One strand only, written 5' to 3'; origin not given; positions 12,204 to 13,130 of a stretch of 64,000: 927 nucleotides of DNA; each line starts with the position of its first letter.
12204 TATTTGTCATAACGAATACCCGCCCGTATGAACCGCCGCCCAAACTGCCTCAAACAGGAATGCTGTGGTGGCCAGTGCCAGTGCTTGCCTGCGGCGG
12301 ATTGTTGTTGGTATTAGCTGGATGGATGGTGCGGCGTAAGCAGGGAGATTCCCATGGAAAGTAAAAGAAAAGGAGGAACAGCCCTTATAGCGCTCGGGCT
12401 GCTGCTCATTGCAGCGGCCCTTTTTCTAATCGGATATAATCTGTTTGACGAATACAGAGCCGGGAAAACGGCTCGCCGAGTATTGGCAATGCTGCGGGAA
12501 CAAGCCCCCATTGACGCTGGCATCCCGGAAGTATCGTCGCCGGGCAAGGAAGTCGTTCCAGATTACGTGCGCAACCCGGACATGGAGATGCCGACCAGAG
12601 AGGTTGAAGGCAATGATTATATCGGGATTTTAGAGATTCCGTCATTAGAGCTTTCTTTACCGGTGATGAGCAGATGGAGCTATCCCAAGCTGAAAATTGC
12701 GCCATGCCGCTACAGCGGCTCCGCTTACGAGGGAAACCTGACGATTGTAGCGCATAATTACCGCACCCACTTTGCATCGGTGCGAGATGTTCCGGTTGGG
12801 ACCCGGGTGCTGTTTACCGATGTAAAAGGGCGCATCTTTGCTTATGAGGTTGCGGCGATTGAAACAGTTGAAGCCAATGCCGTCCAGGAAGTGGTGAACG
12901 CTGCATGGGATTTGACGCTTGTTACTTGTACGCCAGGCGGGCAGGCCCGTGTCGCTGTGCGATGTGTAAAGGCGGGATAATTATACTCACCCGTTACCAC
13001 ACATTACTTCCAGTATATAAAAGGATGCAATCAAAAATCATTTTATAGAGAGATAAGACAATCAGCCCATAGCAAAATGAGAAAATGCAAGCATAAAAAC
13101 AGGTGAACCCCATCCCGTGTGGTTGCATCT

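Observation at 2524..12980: Complete sortase-dependent pilus island with its own signal peptidase, two sortases and three LPXTG substrates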

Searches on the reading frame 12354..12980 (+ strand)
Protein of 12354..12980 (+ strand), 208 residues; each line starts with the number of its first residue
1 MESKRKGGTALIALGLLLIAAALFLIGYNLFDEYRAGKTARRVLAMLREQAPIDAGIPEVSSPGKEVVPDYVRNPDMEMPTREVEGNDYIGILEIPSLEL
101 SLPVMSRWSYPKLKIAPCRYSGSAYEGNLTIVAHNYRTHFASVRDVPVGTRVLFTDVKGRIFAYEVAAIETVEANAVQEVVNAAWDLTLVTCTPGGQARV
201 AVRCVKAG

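Call 3: search_protein_families(library=pfam, proteins=[window:12354-12980:+], max_evalue=0.01)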
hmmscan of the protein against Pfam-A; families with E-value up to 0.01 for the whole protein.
window:12354-12980:+ (208 aa): 1 family
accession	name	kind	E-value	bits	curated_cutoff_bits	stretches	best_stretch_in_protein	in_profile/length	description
PF04203.18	Sortase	-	1.2e-15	57.9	26.6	1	93-205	1-123/125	Sortase domain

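Call 4: search_protein_families(library=ncbifam, proteins=[window:12354-12980:+], max_evalue=0.01)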
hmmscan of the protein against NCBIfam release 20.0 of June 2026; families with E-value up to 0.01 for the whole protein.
window:12354-12980:+ (208 aa): 6 families
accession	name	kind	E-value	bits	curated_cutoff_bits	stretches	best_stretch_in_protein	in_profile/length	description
TIGR01076.1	sortase_fam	subfamily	1.3e-09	37.9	39.35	1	91-198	1-117/136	sortase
NF033745.1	class_C_sortase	subfamily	1.3e-08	34.8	160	1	82-199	86-213/220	class C sortase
NF058671.1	sortase_SrtD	exception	6.3e-08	32.5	140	1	16-194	3-170/187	class D sortase, LPxTATN-specific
TIGR03784.1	marine_sortase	equivalog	1.4e-07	31.3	158.25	1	92-195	53-159/174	class GN sortase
NF033746.1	class_D_sortase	subfamily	2.1e-06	27.6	165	1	84-194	4-116/135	class D sortase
NF033747.1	class_E_sortase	subfamily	2.9e-06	27.3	160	1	14-194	4-191/211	class E sortase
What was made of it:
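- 12354..12980 (+): Second sortase, 208 aa. It has a single N-terminal anchor, an invariant NPDMEMP segment, His134, Cys192 and Arg199. It has no C-terminal anchor and no YP motif. It belongs to no curated class. Every NCBIfam class model scores far below its cut-off (calls 3, 4).
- On Class C sortase (asked of the second sortase, 12354-12980): NF033745 at 34.8 against 160 (call 4).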

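Call 11: search_solved_structures(query=window:12354-12980:+, max_evalue=0.01, show_alignments=2)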
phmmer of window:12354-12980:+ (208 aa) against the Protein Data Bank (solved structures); distinct sequences matched with E-value up to 0.01: 6.
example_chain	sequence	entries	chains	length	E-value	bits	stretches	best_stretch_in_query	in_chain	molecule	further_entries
24rr_A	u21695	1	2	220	6.3e-05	25.8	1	76-194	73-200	Ebp pilus assembly class C sortase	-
7f87_A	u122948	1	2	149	0.00038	23.3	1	90-198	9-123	Class A sortase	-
4g1h_A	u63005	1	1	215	0.00076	22.3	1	81-194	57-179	Sortase family protein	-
4o8l_A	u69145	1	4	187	0.0014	21.4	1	89-194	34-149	Sortase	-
2kw8_A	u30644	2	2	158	0.0032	20.3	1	72-193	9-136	LPXTG-site transpeptidase family protein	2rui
5dv0_A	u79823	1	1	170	0.0044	19.8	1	89-194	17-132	Sortase SrtA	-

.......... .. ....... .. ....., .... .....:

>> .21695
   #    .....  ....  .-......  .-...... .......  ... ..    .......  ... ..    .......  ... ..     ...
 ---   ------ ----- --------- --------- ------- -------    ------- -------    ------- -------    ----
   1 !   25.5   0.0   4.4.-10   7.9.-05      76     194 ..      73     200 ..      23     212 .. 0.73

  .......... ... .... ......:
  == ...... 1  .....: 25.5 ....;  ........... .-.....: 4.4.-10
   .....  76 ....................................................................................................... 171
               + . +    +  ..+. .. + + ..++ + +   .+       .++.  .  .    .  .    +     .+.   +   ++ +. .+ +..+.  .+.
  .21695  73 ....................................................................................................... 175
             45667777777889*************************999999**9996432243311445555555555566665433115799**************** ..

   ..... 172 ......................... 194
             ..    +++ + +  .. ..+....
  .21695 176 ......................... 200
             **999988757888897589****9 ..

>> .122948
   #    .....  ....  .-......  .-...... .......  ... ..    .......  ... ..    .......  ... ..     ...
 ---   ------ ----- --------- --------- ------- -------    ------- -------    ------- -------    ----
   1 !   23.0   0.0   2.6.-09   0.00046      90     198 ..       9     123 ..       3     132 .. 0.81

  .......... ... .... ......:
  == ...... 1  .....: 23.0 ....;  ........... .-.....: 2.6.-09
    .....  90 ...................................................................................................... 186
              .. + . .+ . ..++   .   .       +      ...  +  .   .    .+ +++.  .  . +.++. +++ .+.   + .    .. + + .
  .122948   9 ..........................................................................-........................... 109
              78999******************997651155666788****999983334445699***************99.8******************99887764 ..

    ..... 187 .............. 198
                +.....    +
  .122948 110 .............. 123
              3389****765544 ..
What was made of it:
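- The weak sequence hits of the second sortase include class C enzymes: PDB 24rr at 6.3e-05 (call 11) and NF033745 at 34.8 bits (call 4).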

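Call 16: find_homologous_proteins(query=window:12354-12980:+, max_evalue=0.00001)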
Query window:12354-12980:+ (208 aa): 4162 proteins with E <= 0.00001 among 5375 candidates; the best 120 are listed.
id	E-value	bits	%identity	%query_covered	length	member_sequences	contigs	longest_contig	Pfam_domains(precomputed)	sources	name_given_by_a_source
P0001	1.8e-132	457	100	100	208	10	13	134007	PF04203.19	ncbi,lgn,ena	-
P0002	1.6e-90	320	69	99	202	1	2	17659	PF04203.19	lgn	-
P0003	3.1e-88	313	67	99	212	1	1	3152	PF04203.19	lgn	-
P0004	5.8e-88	312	67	100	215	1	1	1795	PF04203.19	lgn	-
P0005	1.1e-87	311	67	99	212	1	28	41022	PF04203.19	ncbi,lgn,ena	-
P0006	2.1e-87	310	66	100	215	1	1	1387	PF04203.19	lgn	-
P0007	3.9e-87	309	66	99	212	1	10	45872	PF04203.19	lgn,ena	-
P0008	4.2e-87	309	66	99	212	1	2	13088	PF04203.19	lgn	-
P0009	4.3e-87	309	66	99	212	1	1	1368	PF04203.19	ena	-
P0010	4.3e-87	309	66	100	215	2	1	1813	PF04203.19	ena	-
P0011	5.4e-87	309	66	99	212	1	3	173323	PF04203.19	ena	-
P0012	6.4e-87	308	66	99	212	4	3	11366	PF04203.19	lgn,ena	-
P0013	1.0e-86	308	66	99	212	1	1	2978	PF04203.19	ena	-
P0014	1.1e-86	308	65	100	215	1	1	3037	PF04203.19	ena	-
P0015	1.2e-86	307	65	99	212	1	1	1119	PF04203.19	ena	-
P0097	6.3e-70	253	58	100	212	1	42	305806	PF04203.19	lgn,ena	-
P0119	3.1e-68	247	55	86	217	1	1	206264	PF04203.19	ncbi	ncbi:MAG: sortase [Oscillospiraceae bacterium]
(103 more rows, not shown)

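Call 17: find_encoding_contigs(protein=P0005, flank=10000, max_places=2)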
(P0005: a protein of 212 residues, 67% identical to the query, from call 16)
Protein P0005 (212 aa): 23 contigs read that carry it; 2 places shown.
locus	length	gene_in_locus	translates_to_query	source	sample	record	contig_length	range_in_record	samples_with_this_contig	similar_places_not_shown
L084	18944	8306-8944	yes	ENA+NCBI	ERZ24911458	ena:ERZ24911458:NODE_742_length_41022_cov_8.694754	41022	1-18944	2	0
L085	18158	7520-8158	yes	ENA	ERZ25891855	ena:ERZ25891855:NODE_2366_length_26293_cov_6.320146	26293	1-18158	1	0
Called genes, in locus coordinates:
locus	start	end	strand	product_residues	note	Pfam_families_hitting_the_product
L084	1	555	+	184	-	PF10502:Peptidase_S26, PF00717:Peptidase_S24 (weak)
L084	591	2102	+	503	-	-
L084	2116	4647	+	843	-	PF05738:Cna_B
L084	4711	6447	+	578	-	PF16569:GramPos_pilinBB, PF17802:SpaA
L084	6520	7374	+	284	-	PF04203:Sortase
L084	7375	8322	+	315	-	PF16555:GramPos_pilinD1 (weak), PF17210:SdrD_B (faint), PF05738:Cna_B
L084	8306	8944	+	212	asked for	PF04203:Sortase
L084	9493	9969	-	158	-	PF12900:Pyridox_ox_2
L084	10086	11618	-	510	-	PF05362:Lon_C (weak), PF13541:ChlI, PF01078:Mg_chelatase, PF00158:Sigma54_activat (faint), PF07728:AAA_5 (weak), PF00493:MCM (weak), PF13335:Mg_chelatase_C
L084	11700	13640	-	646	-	PF02824:TGS, PF07973:tRNA_SAD, PF00587:tRNA-synt_2b, PF03129:HGTP_anticodon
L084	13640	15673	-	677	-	PF00884:Sulfatase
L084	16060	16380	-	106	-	-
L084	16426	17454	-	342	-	PF07454:SpoIIP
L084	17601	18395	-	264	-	PF03418:Peptidase_A25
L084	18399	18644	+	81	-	PF01649:Ribosomal_S20p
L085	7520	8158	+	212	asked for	PF04203:Sortase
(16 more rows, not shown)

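Call 18: find_encoding_contigs(protein=P0097, flank=10000, max_places=2)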
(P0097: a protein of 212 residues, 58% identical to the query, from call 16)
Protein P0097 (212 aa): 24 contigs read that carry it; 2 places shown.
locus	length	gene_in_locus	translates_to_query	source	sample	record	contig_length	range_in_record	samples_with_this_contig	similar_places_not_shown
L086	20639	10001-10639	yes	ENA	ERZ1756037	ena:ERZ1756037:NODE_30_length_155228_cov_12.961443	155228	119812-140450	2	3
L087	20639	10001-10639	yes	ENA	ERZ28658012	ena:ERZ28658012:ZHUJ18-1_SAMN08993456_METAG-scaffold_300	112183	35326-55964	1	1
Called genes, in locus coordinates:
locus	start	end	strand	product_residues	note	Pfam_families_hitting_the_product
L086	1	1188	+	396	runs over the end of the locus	PF00072:Response_reg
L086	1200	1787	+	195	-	PF10502:Peptidase_S26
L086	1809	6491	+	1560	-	PF05737:Collagen_bind (faint), PF17802:SpaA (faint), PF05738:Cna_B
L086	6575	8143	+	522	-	PF16569:GramPos_pilinBB, PF17802:SpaA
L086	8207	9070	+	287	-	PF04203:Sortase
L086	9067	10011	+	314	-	PF05738:Cna_B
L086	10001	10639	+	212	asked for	PF04203:Sortase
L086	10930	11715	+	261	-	PF01026:TatD_DNase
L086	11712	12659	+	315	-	PF02517:Rce1-like (weak)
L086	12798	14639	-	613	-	PF13522:GATase_6, PF13537:GATase_7, PF00733:Asn_synthase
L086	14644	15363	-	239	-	PF01177:Asp_Glu_race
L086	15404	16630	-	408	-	-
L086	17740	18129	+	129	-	PF12646:DUF3783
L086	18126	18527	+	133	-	-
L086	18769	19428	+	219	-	PF05719:GPP34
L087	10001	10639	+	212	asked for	PF04203:Sortase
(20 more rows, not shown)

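Call 19: find_encoding_contigs(protein=P0119, flank=10000, max_places=2)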
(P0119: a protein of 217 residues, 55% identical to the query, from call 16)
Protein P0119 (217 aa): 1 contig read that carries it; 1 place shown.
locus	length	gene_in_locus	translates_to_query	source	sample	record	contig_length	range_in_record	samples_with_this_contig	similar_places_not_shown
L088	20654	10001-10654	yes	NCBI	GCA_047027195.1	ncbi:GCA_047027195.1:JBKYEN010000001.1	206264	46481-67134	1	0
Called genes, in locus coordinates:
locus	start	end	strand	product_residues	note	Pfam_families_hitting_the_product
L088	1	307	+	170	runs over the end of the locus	-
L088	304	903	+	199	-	PF10502:Peptidase_S26, PF00717:Peptidase_S24 (weak)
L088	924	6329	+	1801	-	PF17802:SpaA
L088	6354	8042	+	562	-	PF16569:GramPos_pilinBB, PF17802:SpaA, PF00746:Gram_pos_anchor (weak)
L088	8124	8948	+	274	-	PF04203:Sortase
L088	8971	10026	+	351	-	PF05738:Cna_B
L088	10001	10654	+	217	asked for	PF04203:Sortase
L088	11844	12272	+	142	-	-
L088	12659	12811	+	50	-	-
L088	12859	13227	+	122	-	-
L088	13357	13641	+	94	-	-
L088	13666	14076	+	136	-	PF12680:SnoaL_2 (faint)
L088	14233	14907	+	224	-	PF00072:Response_reg, PF00486:Trans_reg_C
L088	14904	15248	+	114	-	-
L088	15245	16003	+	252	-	PF00512:HisKA, PF02518:HATPase_c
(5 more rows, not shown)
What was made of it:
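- On Horizontally acquired genomic island: The same cassette lies in other contexts (calls 17-19).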

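Call 28: find_related_loci(query=A1, collection=metagenome_contigs, flank=10000)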
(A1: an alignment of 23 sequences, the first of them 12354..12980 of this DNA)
Query A1 (208 aa) in metagenome_contigs; peptide patterns used: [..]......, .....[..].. (x = any residue, [..] = any of these).
600 stretches matched a pattern (row limit reached: there are more); 552 encode a relative of the query (tblastn E <= 1e-3); the best 80 are kept; 80 distinct loci.
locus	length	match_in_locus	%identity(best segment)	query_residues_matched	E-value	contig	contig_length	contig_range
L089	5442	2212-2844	61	1-207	6e-82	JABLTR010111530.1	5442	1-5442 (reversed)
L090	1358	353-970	59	1-206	5e-83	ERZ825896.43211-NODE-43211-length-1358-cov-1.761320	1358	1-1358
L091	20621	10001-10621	58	1-206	2e-77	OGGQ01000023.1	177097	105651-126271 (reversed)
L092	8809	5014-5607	54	4-204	3e-70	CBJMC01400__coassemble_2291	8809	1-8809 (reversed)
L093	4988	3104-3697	47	5-204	3e-66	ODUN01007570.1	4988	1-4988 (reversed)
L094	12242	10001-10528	54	28-206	1e-65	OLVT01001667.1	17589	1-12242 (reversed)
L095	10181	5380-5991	53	4-207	1e-63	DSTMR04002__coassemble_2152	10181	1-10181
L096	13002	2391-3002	52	4-207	3e-63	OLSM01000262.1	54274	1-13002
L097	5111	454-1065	53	4-207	3e-63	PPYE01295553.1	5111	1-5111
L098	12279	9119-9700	50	11-206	2e-63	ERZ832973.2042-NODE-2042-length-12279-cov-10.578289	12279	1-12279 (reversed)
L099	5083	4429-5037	52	2-206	3e-63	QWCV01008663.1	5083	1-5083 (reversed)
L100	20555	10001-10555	51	27-206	1e-62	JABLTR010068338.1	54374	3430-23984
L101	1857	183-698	51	27-206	1e-63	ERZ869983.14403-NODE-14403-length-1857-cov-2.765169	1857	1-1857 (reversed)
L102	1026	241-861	52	1-204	3e-66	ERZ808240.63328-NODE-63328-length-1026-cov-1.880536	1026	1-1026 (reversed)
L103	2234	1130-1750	47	1-204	6e-62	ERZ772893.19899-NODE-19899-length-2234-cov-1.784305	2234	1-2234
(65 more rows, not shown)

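Call 34: predict_structure(alignment_id=A1)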
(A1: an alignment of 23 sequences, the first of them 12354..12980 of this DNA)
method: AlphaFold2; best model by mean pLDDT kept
length: 208 residues; sequences in the alignment: 23
mean_pLDDT: 78.0   pTM: 0.75
mean pLDDT of the five models: 78.0, 74.7, 74.7, 73.8, 71.1
residues with pLDDT >= 90: 48; 70-90: 102; 50-70: 44; < 50: 14
segments of 3 or more residues with pLDDT < 50: 54-65
pLDDT, mean of each block of 10 residues (from residue 1): 67 94 88 81 85 48 52 74 87 91 78 59 84 75 89 91 93 68 83 66 87
secondary structure, 60 per line:
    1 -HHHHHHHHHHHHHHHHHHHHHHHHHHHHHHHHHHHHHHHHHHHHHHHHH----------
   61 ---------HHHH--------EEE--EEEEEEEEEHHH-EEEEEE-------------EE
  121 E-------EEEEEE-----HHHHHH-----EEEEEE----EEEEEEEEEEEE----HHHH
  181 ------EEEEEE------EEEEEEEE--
elements in order: H2-50 H70-73 E82-84 E87-95 E100-105 E119-121 E129-134 H140-145 E151-156 E161-172 H177-180 E187-192 E199-206

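Call 37: fold_search(model_id=the predicted structure, library=pdb)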
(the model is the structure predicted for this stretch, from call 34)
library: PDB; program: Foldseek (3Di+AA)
matches with E <= 10: 321; with E <= 0.001: 105
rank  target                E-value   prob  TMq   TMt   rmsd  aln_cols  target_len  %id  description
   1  3rcc_Q                1.3e-07  1.00  0.46  0.69   2.8       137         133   24  Crystal Structure of the Streptococcus agalactiae Sortase A (released 2011-09-07)
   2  7s54_B                2.1e-07  1.00  0.49  0.61   3.9       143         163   20  Sortase A from Streptococcus agalactiae with the deltaN188 b7-b8 loop sequence from Staphylococcus aureus Sortase A (released 2022-01-12)
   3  7cg9                  2.2e-07  1.00  0.49  0.53  10.0       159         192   19  Crystal structure of pilin-specific sortase SrtC1 from Lactobacillus rhamnosus GG (released 2022-03-02)
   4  3rcc_H                2.5e-07  1.00  0.46  0.71   3.0       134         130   23  Crystal Structure of the Streptococcus agalactiae Sortase A (released 2011-09-07)
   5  3rcc_N                3.4e-07  1.00  0.46  0.68   2.8       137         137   24  Crystal Structure of the Streptococcus agalactiae Sortase A (released 2011-09-07)
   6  5k9a                  3.8e-07  1.00  0.46  0.45  14.8       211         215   22  Sortase A from Corynebacterium diphtheriae (released 2016-06-15)
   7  6bwe_B                4.0e-07  1.00  0.46  0.52  12.4       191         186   22  Sortase A from Corynebacterium diphtheriae, lid mutant (released 2017-12-27)
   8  3rcc_C                4.8e-07  1.00  0.47  0.72   3.2       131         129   24  Crystal Structure of the Streptococcus agalactiae Sortase A (released 2011-09-07)
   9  3rcc_I                5.1e-07  1.00  0.47  0.71   3.4       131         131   23  Crystal Structure of the Streptococcus agalactiae Sortase A (released 2011-09-07)
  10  7s54_A                5.4e-07  1.00  0.51  0.63   3.1       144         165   19  Sortase A from Streptococcus agalactiae with the deltaN188 b7-b8 loop sequence from Staphylococcus aureus Sortase A (released 2022-01-12)
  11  3rcc_F                6.8e-07  1.00  0.46  0.70   2.8       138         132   24  Crystal Structure of the Streptococcus agalactiae Sortase A (released 2011-09-07)
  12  6ixz_A                7.6e-07  1.00  0.46  0.50   6.1       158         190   21  X-ray structure of sortase C from Clostridium perfringens SM101 (released 2019-08-14)
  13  6bwe_A                7.6e-07  1.00  0.46  0.50  12.5       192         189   22  Sortase A from Corynebacterium diphtheriae, lid mutant (released 2017-12-27)
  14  3rcc_O                8.1e-07  1.00  0.47  0.71   3.1       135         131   25  Crystal Structure of the Streptococcus agalactiae Sortase A (released 2011-09-07)
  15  7f87_A                8.5e-07  1.00  0.48  0.67   3.0       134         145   25  Crystal structure of housekeeping sortase SrtA bound with self derived tripeptide from Lactobacillus rhamnosus GG (released 2022-07-06)
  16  3fn7                  9.1e-07  1.00  0.49  0.57   2.6       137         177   21  Crystal structure of sortase A (Spy1154) from Streptococcus pyogenes serotype M1 strain SF370 (released 2009-01-06)
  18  3rcc_K                9.1e-07  1.00  0.46  0.71   3.3       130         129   25  Crystal Structure of the Streptococcus agalactiae Sortase A (released 2011-09-07)
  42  3rcc_L                2.3e-06  1.00  0.47  0.73   3.1       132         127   24  Crystal Structure of the Streptococcus agalactiae Sortase A (released 2011-09-07)
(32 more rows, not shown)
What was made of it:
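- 12354..12980 (+): AF2 model (call 34) and Foldseek search (call 37).
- On Class A (housekeeping) sortase (asked of the second sortase): The top Foldseek hits are class A enzymes (3rcc, 7f87, 3fn7; target-normalised TM 0.6-0.7), but class C and E hits have similar E-values (call 37).
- Its best structural matches are class A enzymes, with target-normalised TM about 0.7 (call 37). E-values are all around 1e-7 to 1e-6 (call 37). Its top fold matches are class A enzymes (call 37).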
